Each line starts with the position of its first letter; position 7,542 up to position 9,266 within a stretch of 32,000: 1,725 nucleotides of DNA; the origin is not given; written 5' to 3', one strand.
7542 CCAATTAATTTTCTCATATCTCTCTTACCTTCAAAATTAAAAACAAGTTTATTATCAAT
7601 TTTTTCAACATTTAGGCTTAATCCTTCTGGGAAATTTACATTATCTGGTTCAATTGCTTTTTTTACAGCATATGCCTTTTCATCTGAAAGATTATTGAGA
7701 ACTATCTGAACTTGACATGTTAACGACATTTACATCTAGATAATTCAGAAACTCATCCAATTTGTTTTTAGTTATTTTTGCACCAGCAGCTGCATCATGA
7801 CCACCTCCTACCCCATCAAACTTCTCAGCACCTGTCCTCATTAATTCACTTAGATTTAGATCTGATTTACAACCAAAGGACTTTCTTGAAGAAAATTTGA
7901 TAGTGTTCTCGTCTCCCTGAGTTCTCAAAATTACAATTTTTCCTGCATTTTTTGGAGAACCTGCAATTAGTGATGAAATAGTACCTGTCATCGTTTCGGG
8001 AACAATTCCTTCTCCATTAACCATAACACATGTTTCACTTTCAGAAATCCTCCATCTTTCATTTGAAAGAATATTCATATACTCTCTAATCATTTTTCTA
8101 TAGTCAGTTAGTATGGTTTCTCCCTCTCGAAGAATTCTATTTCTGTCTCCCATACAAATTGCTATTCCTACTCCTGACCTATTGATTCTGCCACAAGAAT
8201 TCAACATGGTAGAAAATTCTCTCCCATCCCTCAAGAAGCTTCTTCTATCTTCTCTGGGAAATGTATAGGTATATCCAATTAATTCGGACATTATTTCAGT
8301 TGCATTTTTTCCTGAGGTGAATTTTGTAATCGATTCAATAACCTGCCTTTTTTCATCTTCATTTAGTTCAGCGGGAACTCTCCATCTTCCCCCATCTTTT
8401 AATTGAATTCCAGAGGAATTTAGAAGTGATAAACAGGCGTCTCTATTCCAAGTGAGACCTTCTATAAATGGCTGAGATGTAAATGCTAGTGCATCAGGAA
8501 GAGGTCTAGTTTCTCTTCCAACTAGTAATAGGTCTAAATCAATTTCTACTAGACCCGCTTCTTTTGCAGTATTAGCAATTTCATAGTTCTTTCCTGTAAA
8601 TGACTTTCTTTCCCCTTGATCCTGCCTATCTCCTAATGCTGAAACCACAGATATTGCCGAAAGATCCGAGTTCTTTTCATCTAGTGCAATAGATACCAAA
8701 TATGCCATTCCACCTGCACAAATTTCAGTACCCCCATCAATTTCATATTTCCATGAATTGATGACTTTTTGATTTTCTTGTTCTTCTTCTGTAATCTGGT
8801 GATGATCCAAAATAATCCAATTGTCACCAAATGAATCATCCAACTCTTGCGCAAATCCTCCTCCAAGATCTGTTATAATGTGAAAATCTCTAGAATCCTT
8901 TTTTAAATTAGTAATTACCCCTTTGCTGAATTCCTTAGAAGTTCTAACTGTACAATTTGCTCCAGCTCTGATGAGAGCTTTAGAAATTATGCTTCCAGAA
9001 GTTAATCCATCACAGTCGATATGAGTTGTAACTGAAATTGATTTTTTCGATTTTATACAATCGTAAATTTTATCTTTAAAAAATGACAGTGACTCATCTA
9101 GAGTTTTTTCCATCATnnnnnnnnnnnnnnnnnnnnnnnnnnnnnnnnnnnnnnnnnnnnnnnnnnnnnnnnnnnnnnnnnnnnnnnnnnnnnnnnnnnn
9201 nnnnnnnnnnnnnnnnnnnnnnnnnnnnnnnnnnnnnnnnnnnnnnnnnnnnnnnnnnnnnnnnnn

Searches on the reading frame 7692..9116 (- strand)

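Call 78: search_protein_families(library=pfam, proteins=[window:7692-9116:-], max_evalue=0.001)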
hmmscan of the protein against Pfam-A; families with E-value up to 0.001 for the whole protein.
window:7692-9116:- (474 aa): 3 families
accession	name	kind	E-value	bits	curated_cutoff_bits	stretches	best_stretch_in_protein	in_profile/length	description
PF21763.2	DHH_CID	-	2.1e-15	57.3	27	1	198-266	1-69/84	DHH-CID domain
PF02272.25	DHHA1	-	1.3e-11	45.3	25.9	1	389-461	26-97/102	DHHA1 domain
PF01368.27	DHH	-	6e-07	30.2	28.1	1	27-141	2-101/125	DHH family, N-terminal domain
